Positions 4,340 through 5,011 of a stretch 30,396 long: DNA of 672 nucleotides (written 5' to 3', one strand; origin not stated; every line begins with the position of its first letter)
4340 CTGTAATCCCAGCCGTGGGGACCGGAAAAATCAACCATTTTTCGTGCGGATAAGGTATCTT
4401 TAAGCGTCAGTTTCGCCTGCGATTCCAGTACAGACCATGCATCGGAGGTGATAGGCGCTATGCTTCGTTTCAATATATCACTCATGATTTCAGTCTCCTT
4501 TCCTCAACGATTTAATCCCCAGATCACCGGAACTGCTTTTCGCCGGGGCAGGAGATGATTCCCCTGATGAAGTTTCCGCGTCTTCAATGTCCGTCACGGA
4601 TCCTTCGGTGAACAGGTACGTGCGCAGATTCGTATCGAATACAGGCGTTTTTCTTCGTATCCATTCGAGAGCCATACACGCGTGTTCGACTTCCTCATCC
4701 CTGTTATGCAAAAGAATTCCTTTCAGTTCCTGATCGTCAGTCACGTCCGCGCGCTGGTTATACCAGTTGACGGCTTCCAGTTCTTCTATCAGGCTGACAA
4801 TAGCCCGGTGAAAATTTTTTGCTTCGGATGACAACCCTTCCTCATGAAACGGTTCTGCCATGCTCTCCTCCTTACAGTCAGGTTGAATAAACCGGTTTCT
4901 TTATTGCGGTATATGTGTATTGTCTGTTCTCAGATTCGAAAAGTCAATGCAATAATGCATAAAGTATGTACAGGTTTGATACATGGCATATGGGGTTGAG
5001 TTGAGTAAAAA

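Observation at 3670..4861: Two-gene Family-1 encapsulin nanocompartment operon: EncFtn cargo plus shell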

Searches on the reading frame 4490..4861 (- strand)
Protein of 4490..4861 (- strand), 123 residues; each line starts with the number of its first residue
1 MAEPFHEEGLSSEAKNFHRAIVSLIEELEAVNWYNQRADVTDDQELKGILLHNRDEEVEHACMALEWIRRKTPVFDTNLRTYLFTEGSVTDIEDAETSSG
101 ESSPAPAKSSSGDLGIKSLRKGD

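Call 3: search_protein_families(library=pfam, proteins=[window:4490-4861:-], max_evalue=0.01)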
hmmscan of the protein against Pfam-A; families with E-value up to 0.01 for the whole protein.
window:4490-4861:- (123 aa): 1 family
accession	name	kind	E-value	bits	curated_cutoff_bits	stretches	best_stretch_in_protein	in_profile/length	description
PF22277.2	EncFtn-like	-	2.5e-39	133.3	27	1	7-86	6-85/85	EncFtn-like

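Call 4: search_protein_families(library=ncbifam, proteins=[window:4490-4861:-], max_evalue=0.01)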
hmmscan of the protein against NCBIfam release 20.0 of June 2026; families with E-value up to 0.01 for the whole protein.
window:4490-4861:- (123 aa): 3 families
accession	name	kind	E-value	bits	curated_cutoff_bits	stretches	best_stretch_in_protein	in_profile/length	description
TIGR04535.1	ferrit_encaps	subfamily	9.5e-44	148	125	1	7-119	5-113/114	encapsulin-associated ferritin-like protein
NF058679.1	EncB_fam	subfamily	8.9e-20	70.8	90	1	12-116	17-114/117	encapsulin nanocompartment ferritin-likeEncB family encapsulin nanocompartment ferritin-like cargo protein cargo protein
NF058678.1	EncB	exception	0.00013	22.2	210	1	19-108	14-106/160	encapsulin nanocompartment ferritin-like cargo protein EncB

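Call 6: search_solved_structures(query=window:4490-4861:-, show_alignments=3)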
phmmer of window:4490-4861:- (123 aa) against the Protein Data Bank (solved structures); distinct sequences matched with E-value up to 0.001: 12.
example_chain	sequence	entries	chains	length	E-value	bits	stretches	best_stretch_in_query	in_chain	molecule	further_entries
7oe2_1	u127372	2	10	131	1.1e-38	135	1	3-121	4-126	Haliangium ochraceum Encapsulated ferritin localisation sequence | Haliangium ochraceum encapsulated ferritin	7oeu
33bf_A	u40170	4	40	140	2.6e-33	117.6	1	8-120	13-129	Encapsulated ferritin-like protein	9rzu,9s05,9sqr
5n5f_A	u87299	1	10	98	3.2e-33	117.3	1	3-94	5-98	encapsulated ferritin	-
5da5_A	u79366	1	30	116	9.2e-29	103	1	8-94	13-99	Rru_A0973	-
5l8b_A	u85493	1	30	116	6e-28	100.3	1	8-94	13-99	Uncharacterized protein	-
6suw_A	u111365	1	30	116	6e-28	100.3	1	8-94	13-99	Uncharacterized protein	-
5l89_A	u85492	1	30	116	6e-28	100.3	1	8-94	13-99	Rru_A0973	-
6sv1_A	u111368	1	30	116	6e-28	100.3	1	8-94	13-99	Encapsulated Ferritin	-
3k6c_A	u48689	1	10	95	1.6e-27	98.9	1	8-87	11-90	Uncharacterized protein NE0167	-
5l8g_A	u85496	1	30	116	2.3e-27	98.5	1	8-94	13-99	Uncharacterized protein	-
5l8f_A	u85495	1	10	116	1e-25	93.2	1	8-94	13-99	Rru_A0973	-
7s8t_A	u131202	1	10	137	9.8e-08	35.2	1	22-108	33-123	EncC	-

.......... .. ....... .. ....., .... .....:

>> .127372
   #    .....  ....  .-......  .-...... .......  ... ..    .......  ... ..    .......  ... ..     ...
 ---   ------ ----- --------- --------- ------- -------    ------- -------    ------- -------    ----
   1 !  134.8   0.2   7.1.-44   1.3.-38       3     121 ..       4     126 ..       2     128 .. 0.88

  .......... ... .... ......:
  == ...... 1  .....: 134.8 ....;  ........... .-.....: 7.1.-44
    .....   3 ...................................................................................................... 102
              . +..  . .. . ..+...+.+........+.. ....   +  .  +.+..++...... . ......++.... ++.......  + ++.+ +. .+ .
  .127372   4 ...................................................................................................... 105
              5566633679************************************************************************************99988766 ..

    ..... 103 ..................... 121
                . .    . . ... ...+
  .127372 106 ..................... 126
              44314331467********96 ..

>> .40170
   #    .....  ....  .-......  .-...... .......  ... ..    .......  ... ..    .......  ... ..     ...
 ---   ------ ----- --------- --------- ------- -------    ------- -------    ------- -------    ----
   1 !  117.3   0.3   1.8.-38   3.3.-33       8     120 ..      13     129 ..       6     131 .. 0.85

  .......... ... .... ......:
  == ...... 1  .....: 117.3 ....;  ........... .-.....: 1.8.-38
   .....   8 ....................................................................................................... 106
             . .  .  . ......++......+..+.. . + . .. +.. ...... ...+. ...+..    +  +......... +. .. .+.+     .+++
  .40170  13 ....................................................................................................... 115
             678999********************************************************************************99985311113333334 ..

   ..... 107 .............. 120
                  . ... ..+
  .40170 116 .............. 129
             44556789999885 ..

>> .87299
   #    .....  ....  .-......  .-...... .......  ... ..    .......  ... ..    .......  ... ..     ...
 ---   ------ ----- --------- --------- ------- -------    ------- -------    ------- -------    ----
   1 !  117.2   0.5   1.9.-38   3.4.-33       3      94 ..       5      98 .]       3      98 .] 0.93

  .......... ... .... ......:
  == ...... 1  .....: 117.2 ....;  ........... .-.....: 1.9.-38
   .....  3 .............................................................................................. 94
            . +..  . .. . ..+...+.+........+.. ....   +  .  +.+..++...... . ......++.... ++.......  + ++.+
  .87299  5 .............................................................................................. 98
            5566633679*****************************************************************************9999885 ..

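Call 18: find_homologous_proteins(query=window:4490-4861:-, max_evalue=1e-10)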
Query window:4490-4861:- (123 aa): 3851 proteins with E <= 1e-10 among 3859 candidates; the best 120 are listed.
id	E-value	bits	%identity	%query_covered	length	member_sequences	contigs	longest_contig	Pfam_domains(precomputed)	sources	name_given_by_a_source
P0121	4.7e-75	267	100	100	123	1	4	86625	PF22277.3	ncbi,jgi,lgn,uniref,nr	ncbi:MAG: ferritin-like domain-containing protein [Candidatus Auribacterota bacterium]|jgi:ferritin-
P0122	2.9e-55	203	78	100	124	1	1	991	PF22277.3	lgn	-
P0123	3.5e-45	171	63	100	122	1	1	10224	PF22277.3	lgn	-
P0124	6.9e-44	166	64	99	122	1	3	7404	PF22277.3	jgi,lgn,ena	-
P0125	1.5e-42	162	66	98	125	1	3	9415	PF22277.3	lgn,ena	-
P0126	4.2e-42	161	64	98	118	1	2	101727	PF22277.3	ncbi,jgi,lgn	-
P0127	2.4e-41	158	66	99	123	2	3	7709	PF22277.3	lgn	-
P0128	3.2e-41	158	59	99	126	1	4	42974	PF22277.3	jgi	jgi:ferritin-like protein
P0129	4.1e-41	157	65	99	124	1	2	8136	PF22277.3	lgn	-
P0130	1.8e-40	155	66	75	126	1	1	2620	PF22277.3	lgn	-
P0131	2.2e-40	155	62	100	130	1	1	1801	PF22277.3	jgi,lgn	jgi:hypothetical protein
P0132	2.7e-40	155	66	99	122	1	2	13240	PF22277.3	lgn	-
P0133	2.8e-40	155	60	97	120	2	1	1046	PF22277.3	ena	-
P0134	3.6e-40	154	61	97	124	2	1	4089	PF22277.3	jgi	-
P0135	3.8e-40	154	61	100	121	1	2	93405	PF22277.3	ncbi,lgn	-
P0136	4.2e-40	154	58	100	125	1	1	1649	PF22277.3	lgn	-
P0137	4.6e-40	154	62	98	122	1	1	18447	PF22277.3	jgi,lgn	-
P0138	5.4e-40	154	62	98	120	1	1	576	PF22277.3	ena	-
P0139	6.7e-40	153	59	99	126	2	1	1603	PF22277.3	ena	-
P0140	8.4e-40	153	63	99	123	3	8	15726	PF22277.3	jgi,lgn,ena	-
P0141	8.8e-40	153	64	99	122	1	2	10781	PF22277.3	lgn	-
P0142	9.2e-40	153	64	97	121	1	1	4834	PF22277.3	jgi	-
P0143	1.1e-39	153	62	99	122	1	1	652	PF22277.3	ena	-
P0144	1.2e-39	153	60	98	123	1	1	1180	PF22277.3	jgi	jgi:ferritin-like protein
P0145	1.2e-39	153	59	99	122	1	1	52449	PF22277.3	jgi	-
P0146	1.8e-39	152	68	75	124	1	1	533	PF22277.3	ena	-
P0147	1.8e-39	152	61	99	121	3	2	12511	PF22277.3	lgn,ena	-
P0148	3.4e-39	151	60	98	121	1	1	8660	PF22277.3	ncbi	-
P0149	3.7e-39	151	59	97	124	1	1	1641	PF22277.3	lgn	-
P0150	5.1e-39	151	61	99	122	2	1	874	PF22277.3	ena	-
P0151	6.4e-39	150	61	99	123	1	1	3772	PF22277.3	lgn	-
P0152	6.7e-39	150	59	97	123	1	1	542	PF22277.3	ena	-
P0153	6.9e-39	150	60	97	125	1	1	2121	PF22277.3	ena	-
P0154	7.2e-39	150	59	100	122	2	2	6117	PF22277.3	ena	-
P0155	7.4e-39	150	61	99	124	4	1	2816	PF22277.3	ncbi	-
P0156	9.0e-39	150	71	65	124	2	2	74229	PF22277.3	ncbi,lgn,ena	-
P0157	9.5e-39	150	61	98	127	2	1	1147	PF22277.3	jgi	jgi:ferritin-like protein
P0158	1.1e-38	150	61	99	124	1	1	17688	PF22277.3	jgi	-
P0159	1.2e-38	149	65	76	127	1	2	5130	PF22277.3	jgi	jgi:ferritin-like protein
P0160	1.4e-38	149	64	99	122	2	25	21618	PF22277.3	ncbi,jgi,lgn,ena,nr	ncbi:MAG: hypothetical protein GXY07_19210 [Candidatus Hydrogenedentes bacterium]|jgi:ferritin-like 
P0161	1.5e-38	149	53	97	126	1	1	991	PF22277.3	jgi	-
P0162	1.9e-38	149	60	100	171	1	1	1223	PF22277.3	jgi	jgi:ferritin-like protein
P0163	2.9e-38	148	62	94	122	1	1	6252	PF22277.3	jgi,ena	-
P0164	3.1e-38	148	57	98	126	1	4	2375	PF22277.3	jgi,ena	jgi:ferritin-like protein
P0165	3.1e-38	148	70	75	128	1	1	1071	PF22277.3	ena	-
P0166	3.4e-38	148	64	99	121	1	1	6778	PF22277.3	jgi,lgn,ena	-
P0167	3.7e-38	148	56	97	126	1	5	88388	PF22277.3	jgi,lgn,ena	-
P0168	3.7e-38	148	68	69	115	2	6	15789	PF22277.3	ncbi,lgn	ncbi:MAG: encapsulin-associated ferritin-like protein [Candidatus Aminicenantes bacterium]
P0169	5.0e-38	147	57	97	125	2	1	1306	PF22277.3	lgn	-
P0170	5.0e-38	147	58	97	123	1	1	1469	PF22277.3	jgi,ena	-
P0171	5.1e-38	147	62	98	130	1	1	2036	PF22277.3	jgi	jgi:ferritin-like protein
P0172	7.1e-38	147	58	98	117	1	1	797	PF22277.3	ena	-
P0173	7.4e-38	147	58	98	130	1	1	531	PF22277.3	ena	-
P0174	7.8e-38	147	64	81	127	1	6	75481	PF22277.3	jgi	jgi:ferritin-like protein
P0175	7.9e-38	147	61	97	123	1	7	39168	PF22277.3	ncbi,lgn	-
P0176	8.5e-38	147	61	82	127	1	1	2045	PF22277.3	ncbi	-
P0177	8.6e-38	147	60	85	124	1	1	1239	PF22277.3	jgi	jgi:ferritin-like protein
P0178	8.8e-38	147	57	99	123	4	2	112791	PF22277.3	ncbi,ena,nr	ncbi:MAG TPA: ferritin-like domain-containing protein [Candidatus Sumerlaeota bacterium]|nr:ferritin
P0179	8.9e-38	147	56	99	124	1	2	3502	PF22277.3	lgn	-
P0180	9.3e-38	147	58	100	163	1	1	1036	PF22277.3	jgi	jgi:hypothetical protein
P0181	9.5e-38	147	58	98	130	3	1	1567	PF22277.3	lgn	-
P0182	1.0e-37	146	58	97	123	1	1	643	PF22277.3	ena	-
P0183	1.1e-37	146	60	98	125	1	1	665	PF22277.3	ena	-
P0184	1.1e-37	146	64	97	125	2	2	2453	PF22277.3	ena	-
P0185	1.1e-37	146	60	98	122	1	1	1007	PF22277.3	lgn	-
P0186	1.2e-37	146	59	99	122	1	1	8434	PF22277.3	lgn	-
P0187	1.2e-37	146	55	98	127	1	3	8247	PF22277.3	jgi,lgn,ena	-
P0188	1.2e-37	146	60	94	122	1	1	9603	PF22277.3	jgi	jgi:uncharacterized protein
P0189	1.5e-37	146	62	99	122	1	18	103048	PF22277.3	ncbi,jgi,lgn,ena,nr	ncbi:MAG: hypothetical protein GX117_02295 [Candidatus Hydrogenedentes bacterium]|jgi:ferritin-like 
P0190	1.7e-37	146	69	73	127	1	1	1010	PF22277.3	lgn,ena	-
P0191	1.8e-37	146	58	98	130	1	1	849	PF22277.3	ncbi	-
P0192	2.0e-37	145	55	100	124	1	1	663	PF22277.3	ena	-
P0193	2.7e-37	145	59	96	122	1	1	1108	PF22277.3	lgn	-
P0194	2.8e-37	145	67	73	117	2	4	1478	PF22277.3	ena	-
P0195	2.8e-37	145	58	94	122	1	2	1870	PF22277.3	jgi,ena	-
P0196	3.0e-37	145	64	75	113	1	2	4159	PF22277.3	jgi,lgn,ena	jgi:uncharacterized protein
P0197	3.7e-37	145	64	75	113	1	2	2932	PF22277.3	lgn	-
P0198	4.0e-37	145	57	99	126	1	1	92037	PF22277.3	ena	-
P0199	4.3e-37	144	61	97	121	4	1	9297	PF22277.3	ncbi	ncbi:MAG: encapsulin-associated ferritin-like protein [Verrucomicrobiota bacterium]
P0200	4.5e-37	144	59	99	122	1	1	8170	PF22277.3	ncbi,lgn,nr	ncbi:hypothetical protein JW926_12270 [Candidatus Sumerlaeota bacterium]|nr:hypothetical protein [Ca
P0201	4.6e-37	144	55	98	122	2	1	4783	PF22277.3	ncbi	-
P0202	4.9e-37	144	59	94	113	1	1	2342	PF22277.3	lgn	-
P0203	5.1e-37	144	60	98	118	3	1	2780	PF22277.3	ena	-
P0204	5.9e-37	144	57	98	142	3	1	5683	PF22277.3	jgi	jgi:ferritin-like protein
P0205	6.0e-37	144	66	77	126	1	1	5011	PF22277.3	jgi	jgi:ferritin-like protein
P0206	6.0e-37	144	66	73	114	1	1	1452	PF22277.3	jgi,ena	-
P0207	6.1e-37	144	56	98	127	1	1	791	PF22277.3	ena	-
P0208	6.1e-37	144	61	94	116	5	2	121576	PF22277.3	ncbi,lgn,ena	-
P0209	6.2e-37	144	58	98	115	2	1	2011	PF22277.3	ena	-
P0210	6.5e-37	144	59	98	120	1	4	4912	PF22277.3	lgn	-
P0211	6.5e-37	144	56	99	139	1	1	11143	PF22277.3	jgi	jgi:ferritin-like protein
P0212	7.5e-37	144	61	97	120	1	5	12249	PF22277.3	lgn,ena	-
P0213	9.0e-37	143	59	90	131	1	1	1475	PF22277.3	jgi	jgi:uncharacterized protein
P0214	9.2e-37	143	58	99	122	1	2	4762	PF22277.3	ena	-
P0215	9.3e-37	143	56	99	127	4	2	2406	PF22277.3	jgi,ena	-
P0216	1.0e-36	143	58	100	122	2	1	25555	PF22277.3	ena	-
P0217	1.3e-36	143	59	97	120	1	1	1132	PF22277.3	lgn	-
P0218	1.3e-36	143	60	99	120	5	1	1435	PF22277.3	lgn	-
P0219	1.3e-36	143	61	98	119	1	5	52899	PF22277.3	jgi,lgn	jgi:hypothetical protein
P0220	1.4e-36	143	55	100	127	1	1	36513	PF22277.3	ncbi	ncbi:MAG: encapsulin-associated ferritin-like protein [Bacillota bacterium]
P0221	1.6e-36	143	71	72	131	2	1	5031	PF22277.3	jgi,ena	-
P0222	1.8e-36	142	64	75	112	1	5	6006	PF22277.3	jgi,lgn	jgi:hypothetical protein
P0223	1.8e-36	142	58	97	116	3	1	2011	PF22277.3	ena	-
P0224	2.3e-36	142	58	100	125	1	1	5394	PF22277.3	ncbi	-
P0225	2.4e-36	142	57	99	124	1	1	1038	PF22277.3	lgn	-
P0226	2.5e-36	142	59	96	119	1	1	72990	PF22277.3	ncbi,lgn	-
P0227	2.6e-36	142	63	75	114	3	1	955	PF22277.3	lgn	-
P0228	2.7e-36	142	58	98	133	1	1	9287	PF22277.3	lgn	-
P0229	2.8e-36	142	68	68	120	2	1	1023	PF22277.3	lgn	-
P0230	2.8e-36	142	59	97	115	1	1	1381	PF22277.3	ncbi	-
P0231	3.0e-36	142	57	97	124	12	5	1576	PF22277.3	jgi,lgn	-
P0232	3.1e-36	142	58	98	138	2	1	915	PF22277.3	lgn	-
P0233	3.3e-36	142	61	99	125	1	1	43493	PF22277.3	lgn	-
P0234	3.8e-36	141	58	98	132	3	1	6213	PF22277.3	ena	-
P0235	3.9e-36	141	59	97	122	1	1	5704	PF22277.3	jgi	jgi:ferritin-like protein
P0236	4.1e-36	141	57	98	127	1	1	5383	PF22277.3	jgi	jgi:ferritin-like protein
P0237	4.1e-36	141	57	98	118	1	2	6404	PF22277.3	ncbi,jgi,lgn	jgi:uncharacterized protein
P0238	4.5e-36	141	58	97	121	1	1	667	PF22277.3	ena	-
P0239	4.7e-36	141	55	98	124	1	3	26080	PF22277.3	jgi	jgi:ferritin-like protein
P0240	5.8e-36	141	55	99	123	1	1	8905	PF22277.3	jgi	jgi:ferritin-like protein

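Call 50: predict_structure(alignment_id=A2)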
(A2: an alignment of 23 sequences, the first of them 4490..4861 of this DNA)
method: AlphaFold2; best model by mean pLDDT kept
length: 123 residues; sequences in the alignment: 23
mean_pLDDT: 78.5   pTM: 0.60
mean pLDDT of the five models: 78.5, 78.0, 76.6, 76.0, 75.2
residues with pLDDT >= 90: 58; 70-90: 30; 50-70: 14; < 50: 21
segments of 3 or more residues with pLDDT < 50: 100-112, 117-119, 121-123
pLDDT, mean of each block of 10 residues (from residue 1): 73 91 95 97 98 97 93 81 73 65 41 48 42
secondary structure, 60 per line:
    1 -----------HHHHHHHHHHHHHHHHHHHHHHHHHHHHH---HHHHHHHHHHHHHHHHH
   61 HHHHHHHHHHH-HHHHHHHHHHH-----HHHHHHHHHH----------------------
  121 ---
elements in order: H12-40 H44-71 H73-83 H89-98

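Call 52: fold_search(model_id=the predicted structure, library=pdb)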
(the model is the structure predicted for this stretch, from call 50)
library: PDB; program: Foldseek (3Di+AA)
matches with E <= 10: 260; with E <= 0.001: 51
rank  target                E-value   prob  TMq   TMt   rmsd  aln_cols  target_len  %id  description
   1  5n5f_B                7.5e-08  1.00  0.60  0.78   3.6        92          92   59  Crystal structure of Haliangium ochraceum encapsulated ferritin (released 2018-01-24)
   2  5n5f_A                1.3e-07  1.00  0.60  0.79   3.5        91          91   59  Crystal structure of Haliangium ochraceum encapsulated ferritin (released 2018-01-24)
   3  5l89_B                3.7e-07  1.00  0.60  0.79   3.5        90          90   58  Crystal structure of Rhodospirillum rubrum Rru_A0973 mutant E32A (released 2016-08-31)
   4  5l8f_B                4.3e-07  1.00  0.60  0.79   3.5        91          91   55  Crystal structure of Rhodospirillum rubrum Rru_A0973 mutant E32A, E62A, H65A. (released 2017-06-21)
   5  3k6c_A                4.5e-07  1.00  0.60  0.78   3.3        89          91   57  Crystal structure of protein ne0167 from nitrosomonas europaea (released 2009-10-27)
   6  5l8b_O                4.8e-07  1.00  0.59  0.79   3.5        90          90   58  Crystal structure of Rhodospirillum rubrum Rru_A0973 mutant E62A (released 2016-08-31)
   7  5da5_P                5.2e-07  1.00  0.60  0.80   3.5        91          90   58  Crystal structure of Rhodospirillum rubrum Rru_A0973 (released 2016-08-10)
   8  5da5_A                5.2e-07  1.00  0.59  0.78   3.6        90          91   59  Crystal structure of Rhodospirillum rubrum Rru_A0973 (released 2016-08-10)
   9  5l89_X                5.5e-07  1.00  0.59  0.81   3.3        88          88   58  Crystal structure of Rhodospirillum rubrum Rru_A0973 mutant E32A (released 2016-08-31)
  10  6suw_A                5.5e-07  1.00  0.59  0.78   3.6        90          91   58  Crystal structure of Rhodospirillum rubrum Rru_A0973 E31A variant (released 2020-09-23)
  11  3k6c_G                5.9e-07  1.00  0.60  0.79   3.3        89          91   57  Crystal structure of protein ne0167 from nitrosomonas europaea (released 2009-10-27)
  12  5l89_J                5.9e-07  1.00  0.59  0.80   3.4        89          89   57  Crystal structure of Rhodospirillum rubrum Rru_A0973 mutant E32A (released 2016-08-31)
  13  5da5_b                6.2e-07  1.00  0.59  0.81   3.3        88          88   59  Crystal structure of Rhodospirillum rubrum Rru_A0973 (released 2016-08-10)
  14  5da5_C                6.2e-07  1.00  0.60  0.79   3.5        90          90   59  Crystal structure of Rhodospirillum rubrum Rru_A0973 (released 2016-08-10)
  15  6sv1_A                6.2e-07  1.00  0.60  0.80   3.5        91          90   57  Crystal structure of Rhodospirillum rubrum Rru_A0973 E34A variant (released 2020-09-23)
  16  3k6c_D                6.2e-07  1.00  0.58  0.76   3.5        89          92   58  Crystal structure of protein ne0167 from nitrosomonas europaea (released 2009-10-27)
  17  5da5_S                6.7e-07  1.00  0.59  0.80   3.4        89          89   58  Crystal structure of Rhodospirillum rubrum Rru_A0973 (released 2016-08-10)
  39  5da5_c                1.3e-06  1.00  0.59  0.84   3.1        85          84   59  Crystal structure of Rhodospirillum rubrum Rru_A0973 (released 2016-08-10)
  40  3k6c_B                1.3e-06  1.00  0.58  0.78   3.6        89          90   58  Crystal structure of protein ne0167 from nitrosomonas europaea (released 2009-10-27)
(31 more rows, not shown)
